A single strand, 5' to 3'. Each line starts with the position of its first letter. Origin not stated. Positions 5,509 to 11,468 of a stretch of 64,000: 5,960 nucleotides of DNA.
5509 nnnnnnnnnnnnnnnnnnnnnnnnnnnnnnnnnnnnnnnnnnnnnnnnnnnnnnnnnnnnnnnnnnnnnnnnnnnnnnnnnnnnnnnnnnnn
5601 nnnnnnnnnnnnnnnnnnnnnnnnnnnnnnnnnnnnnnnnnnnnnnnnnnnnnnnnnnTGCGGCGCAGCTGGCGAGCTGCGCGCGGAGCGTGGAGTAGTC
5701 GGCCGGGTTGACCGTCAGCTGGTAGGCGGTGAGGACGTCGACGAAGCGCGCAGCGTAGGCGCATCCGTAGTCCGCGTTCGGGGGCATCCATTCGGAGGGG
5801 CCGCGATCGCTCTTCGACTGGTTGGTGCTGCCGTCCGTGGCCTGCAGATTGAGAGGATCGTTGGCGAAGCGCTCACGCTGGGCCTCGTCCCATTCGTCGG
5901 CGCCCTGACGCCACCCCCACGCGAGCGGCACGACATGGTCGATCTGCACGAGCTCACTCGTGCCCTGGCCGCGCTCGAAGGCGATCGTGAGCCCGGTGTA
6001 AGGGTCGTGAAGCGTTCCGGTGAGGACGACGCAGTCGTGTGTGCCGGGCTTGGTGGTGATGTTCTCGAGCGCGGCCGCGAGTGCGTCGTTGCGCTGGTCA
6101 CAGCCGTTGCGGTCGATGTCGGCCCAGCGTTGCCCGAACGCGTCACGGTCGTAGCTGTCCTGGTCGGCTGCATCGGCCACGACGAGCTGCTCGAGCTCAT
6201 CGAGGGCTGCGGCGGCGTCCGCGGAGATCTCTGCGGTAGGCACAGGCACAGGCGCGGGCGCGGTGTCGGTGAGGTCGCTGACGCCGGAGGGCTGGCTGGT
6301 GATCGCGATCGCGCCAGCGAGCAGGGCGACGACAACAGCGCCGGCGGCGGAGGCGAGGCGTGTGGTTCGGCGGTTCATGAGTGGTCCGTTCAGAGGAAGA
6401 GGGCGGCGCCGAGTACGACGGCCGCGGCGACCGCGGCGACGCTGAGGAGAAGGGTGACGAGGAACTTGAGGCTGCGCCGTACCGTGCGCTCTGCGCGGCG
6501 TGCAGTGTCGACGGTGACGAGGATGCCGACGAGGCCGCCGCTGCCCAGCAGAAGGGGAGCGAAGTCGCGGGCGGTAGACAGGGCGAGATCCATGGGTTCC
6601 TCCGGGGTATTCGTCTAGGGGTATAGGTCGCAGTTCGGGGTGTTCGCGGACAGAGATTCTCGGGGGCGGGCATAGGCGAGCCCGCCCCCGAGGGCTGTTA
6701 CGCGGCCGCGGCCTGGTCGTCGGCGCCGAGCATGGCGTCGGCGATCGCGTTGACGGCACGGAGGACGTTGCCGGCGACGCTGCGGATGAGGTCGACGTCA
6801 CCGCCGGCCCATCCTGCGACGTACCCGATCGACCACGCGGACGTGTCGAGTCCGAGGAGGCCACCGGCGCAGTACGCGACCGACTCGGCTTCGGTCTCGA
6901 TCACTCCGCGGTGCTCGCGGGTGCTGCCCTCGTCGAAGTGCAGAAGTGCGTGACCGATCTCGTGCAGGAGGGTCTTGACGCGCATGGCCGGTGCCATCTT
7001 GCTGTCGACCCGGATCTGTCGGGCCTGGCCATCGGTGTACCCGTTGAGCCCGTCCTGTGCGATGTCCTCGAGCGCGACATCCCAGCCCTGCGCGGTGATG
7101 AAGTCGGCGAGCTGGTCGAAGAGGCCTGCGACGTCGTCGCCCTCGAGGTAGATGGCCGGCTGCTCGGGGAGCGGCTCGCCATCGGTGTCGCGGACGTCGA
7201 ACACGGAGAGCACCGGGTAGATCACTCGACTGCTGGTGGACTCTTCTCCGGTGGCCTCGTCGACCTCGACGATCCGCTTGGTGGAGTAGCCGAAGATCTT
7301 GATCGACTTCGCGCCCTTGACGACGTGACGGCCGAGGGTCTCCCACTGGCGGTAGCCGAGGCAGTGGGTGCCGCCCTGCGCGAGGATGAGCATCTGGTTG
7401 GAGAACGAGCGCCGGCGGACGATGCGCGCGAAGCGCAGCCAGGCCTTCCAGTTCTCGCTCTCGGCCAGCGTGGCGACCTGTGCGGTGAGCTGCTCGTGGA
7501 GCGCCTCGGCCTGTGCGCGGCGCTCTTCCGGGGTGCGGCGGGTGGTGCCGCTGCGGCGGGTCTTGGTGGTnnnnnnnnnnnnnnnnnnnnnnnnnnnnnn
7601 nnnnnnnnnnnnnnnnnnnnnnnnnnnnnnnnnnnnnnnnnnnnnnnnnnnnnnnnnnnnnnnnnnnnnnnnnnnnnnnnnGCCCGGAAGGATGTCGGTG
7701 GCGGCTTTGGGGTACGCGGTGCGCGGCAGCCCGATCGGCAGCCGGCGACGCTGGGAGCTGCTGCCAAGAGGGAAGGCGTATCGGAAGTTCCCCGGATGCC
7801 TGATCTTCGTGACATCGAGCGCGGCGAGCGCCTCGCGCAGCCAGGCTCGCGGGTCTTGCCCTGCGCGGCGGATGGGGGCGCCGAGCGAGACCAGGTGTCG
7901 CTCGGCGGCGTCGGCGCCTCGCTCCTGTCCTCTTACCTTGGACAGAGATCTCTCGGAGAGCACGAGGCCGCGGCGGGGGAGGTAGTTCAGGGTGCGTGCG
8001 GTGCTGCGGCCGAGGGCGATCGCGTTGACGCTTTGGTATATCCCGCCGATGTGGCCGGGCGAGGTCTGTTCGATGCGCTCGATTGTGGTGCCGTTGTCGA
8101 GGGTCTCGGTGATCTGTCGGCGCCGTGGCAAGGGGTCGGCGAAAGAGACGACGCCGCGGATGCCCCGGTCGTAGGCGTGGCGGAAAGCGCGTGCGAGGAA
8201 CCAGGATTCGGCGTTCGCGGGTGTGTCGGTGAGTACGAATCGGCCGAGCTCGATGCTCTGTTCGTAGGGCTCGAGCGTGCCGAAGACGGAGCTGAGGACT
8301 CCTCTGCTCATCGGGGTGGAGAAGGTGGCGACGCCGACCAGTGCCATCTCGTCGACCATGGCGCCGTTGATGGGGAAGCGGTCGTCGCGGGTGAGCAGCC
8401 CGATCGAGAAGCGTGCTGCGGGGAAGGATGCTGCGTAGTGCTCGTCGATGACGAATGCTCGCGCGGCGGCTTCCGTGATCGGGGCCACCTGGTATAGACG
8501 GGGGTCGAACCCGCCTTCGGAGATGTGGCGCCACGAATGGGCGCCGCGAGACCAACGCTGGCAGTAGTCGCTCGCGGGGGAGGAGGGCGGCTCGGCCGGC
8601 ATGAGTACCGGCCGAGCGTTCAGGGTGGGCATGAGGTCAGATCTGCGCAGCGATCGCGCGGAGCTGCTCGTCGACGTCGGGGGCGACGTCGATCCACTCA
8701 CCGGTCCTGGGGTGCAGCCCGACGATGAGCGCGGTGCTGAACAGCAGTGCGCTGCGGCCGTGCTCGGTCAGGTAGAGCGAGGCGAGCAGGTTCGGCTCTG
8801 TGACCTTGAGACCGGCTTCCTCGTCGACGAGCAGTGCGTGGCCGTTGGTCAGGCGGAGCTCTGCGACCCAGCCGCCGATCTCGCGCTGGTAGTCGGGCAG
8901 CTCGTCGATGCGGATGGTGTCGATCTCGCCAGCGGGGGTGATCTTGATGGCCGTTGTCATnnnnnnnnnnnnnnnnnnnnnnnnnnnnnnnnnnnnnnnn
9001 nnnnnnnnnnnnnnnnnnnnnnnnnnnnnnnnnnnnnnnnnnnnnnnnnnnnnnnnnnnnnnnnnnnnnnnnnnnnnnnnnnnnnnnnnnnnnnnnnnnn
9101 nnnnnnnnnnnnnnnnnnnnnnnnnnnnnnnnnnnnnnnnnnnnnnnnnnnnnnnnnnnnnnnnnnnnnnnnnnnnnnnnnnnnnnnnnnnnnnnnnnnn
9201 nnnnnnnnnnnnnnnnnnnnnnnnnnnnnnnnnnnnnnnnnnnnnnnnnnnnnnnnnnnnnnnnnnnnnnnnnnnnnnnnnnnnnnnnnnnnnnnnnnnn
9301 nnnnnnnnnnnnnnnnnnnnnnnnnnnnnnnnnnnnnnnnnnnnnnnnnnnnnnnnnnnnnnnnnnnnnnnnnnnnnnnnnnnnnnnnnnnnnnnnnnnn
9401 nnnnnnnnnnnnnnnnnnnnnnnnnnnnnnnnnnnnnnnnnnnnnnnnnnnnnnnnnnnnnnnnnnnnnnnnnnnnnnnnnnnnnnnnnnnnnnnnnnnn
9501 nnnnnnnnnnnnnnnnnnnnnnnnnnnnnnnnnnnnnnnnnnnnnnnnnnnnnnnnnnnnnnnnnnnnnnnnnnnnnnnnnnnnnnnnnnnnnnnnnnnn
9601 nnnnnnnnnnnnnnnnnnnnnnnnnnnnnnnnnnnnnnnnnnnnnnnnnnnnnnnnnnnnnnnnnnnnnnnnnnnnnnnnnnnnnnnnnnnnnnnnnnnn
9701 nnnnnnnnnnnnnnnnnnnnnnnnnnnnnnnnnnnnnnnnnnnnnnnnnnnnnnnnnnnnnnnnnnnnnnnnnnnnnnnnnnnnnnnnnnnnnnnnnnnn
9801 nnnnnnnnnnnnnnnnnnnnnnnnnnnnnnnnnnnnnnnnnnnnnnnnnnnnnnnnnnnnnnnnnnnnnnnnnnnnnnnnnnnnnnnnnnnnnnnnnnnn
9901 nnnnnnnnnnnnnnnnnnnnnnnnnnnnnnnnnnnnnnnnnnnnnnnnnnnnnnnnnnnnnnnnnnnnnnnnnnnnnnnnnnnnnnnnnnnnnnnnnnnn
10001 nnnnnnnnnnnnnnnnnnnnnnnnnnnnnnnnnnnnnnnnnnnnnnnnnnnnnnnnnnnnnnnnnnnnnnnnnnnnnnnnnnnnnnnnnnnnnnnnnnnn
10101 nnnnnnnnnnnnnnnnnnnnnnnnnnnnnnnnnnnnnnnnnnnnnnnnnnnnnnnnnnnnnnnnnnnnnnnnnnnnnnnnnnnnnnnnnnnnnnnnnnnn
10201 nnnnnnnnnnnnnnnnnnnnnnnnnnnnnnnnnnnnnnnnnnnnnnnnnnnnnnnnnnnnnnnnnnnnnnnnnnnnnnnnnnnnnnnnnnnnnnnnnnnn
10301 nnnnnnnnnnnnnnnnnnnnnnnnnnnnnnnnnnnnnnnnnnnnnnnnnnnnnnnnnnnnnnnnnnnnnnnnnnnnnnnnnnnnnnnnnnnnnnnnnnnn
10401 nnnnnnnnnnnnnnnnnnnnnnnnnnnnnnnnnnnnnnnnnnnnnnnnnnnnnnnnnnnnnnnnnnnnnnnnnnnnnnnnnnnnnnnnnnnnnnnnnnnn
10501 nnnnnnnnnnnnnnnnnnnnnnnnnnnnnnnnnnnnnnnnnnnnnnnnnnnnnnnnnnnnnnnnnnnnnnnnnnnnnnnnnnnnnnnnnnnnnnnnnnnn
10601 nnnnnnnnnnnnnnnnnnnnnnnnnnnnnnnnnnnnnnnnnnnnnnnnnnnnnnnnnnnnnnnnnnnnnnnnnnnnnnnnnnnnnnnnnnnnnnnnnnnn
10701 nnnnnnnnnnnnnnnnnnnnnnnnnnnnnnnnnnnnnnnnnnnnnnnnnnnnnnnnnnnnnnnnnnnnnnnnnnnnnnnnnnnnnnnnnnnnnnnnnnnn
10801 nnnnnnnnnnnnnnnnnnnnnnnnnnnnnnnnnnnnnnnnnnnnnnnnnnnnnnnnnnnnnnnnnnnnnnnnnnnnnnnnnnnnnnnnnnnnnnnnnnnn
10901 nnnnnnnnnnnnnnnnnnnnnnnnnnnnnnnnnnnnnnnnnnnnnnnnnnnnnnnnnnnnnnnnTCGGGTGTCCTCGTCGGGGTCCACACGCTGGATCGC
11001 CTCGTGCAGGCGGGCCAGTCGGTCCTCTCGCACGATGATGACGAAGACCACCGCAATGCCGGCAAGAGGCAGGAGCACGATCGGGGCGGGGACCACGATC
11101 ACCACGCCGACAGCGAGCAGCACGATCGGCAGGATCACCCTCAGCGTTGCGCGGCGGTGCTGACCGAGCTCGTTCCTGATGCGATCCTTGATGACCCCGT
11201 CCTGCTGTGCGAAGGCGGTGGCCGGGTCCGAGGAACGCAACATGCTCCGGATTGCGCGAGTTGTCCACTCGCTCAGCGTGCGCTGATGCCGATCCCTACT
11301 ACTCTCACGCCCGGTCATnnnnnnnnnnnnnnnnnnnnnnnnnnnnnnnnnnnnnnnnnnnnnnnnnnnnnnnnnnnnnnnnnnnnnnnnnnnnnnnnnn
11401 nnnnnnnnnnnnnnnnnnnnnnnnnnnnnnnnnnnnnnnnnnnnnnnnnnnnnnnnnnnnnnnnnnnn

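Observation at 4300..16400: Five-fold repeated 19-bp palindromic operator fused to sigma-70-like promoters controls an all-minus-strand gene module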

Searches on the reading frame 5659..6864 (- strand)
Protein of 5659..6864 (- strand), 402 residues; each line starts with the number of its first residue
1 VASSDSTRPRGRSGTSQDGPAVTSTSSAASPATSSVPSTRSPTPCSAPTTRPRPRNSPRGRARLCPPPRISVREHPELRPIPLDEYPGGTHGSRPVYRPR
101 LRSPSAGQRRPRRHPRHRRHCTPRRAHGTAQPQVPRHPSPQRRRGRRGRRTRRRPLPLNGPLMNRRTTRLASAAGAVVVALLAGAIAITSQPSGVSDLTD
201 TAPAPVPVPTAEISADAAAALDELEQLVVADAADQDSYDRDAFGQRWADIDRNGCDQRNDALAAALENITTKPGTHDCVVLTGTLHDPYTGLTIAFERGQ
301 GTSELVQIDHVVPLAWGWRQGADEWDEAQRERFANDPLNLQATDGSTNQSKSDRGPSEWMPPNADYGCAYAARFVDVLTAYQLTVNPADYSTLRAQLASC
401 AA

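Call 10: search_protein_families(library=pfam, max_evalue=0.01, proteins=[window:5659-6864:-])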
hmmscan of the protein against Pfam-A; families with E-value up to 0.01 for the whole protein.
window:5659-6864:- (402 aa): 2 families
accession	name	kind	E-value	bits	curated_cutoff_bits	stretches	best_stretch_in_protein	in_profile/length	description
PF07510.16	GmrSD_C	-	7.6e-19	68.4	23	1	256-383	1-125/138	GmrSD restriction endonucleases, C-terminal domain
PF14410.12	GH-E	-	0.0037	18.3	25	1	282-351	1-65/68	HNH/ENDO VII superfamily nuclease with conserved GHE residues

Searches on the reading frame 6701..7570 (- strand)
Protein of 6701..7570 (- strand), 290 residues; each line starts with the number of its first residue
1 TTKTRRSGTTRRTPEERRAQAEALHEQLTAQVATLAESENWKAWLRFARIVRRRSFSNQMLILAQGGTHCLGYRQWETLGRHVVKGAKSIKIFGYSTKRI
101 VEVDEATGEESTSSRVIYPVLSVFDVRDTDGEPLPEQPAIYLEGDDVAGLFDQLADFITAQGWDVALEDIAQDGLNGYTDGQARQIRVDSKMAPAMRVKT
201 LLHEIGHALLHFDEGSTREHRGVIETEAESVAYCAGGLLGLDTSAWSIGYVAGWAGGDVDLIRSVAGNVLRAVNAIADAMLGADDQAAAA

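Call 10: search_protein_families(library=pfam, max_evalue=0.01, proteins=[window:6701-7570:-])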
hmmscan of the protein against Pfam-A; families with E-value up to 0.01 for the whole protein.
window:6701-7570:- (290 aa): 3 families
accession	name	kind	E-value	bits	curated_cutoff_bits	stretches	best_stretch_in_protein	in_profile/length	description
PF08401.16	ArdcN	-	8.9e-08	32.8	22.6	1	26-124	5-120/123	N-terminal domain of anti-restriction factor ArdC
PF06114.19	Peptidase_M78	-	5.5e-06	26.6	22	1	164-234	7-84/123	IrrE N-terminal-like domain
PF20573.4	DUF6782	-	0.009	15.7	27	0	173-208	66-101/241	Putative metallopeptidase family (DUF6782)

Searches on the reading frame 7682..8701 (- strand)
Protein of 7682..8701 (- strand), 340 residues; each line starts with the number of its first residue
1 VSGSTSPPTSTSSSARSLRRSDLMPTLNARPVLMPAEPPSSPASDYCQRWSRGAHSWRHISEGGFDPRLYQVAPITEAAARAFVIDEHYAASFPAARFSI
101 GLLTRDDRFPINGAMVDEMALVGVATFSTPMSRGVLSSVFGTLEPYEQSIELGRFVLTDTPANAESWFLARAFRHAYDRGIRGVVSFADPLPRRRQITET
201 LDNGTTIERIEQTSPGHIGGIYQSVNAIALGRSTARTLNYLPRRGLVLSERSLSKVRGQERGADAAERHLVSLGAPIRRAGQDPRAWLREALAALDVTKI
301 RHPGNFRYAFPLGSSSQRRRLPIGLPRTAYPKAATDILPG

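Call 10: search_protein_families(library=pfam, max_evalue=0.01, proteins=[window:7682-8701:-])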
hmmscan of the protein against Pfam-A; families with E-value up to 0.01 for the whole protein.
window:7682-8701:- (340 aa): 1 family
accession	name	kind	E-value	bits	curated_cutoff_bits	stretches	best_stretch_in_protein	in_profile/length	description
PF25680.1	Mom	-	2e-17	64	27.1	1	70-190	2-112/202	Mom protein family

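Call 69: search_protein_families(library=phrogs, max_evalue=0.001, proteins=[window:7682-8701:-])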
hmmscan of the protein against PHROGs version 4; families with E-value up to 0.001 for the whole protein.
window:7682-8701:- (340 aa): 1 family
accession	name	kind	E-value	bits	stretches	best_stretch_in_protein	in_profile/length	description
phrog_1384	-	other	4.6e-25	89.5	1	68-190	19-129/245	Mom-like DNA modification protein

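Call 70: search_protein_families(library=ncbifam, max_evalue=0.01, proteins=[window:7682-8701:-])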
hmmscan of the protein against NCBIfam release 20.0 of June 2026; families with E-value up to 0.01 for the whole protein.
window:7682-8701:- (340 aa): 1 family
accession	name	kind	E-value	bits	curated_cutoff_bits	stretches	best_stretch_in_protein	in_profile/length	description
NF045478.1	XF1762_fam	equivalog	0.009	15.9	50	0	72-187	2-96/143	XF1762 family protein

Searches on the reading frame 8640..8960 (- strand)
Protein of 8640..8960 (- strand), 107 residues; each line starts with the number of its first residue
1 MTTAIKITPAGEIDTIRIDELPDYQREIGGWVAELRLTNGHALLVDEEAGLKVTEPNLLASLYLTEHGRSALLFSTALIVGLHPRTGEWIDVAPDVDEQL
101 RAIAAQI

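Call 10: search_protein_families(library=pfam, max_evalue=0.01, proteins=[window:8640-8960:-])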
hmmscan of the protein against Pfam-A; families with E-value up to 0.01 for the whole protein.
window:8640-8960:- (107 aa): 1 family
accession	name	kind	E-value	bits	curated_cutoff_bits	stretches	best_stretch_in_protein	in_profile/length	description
PF12957.13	DUF3846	-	1.3e-09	38.6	27.5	1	3-96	2-94/103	Domain of unknown function (DUF3846)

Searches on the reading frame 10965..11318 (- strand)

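Call 9: search_protein_families(library=pfam, max_evalue=0.01, proteins=[window:10965-11318:-])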
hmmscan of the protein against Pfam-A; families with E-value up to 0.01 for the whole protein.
window:10965-11318:- (118 aa): 1 family
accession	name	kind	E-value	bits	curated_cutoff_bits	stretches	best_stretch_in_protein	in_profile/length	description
PF11239.13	DUF3040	-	0.0012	19.5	24.7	1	23-95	14-82/84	Protein of unknown function (DUF3040)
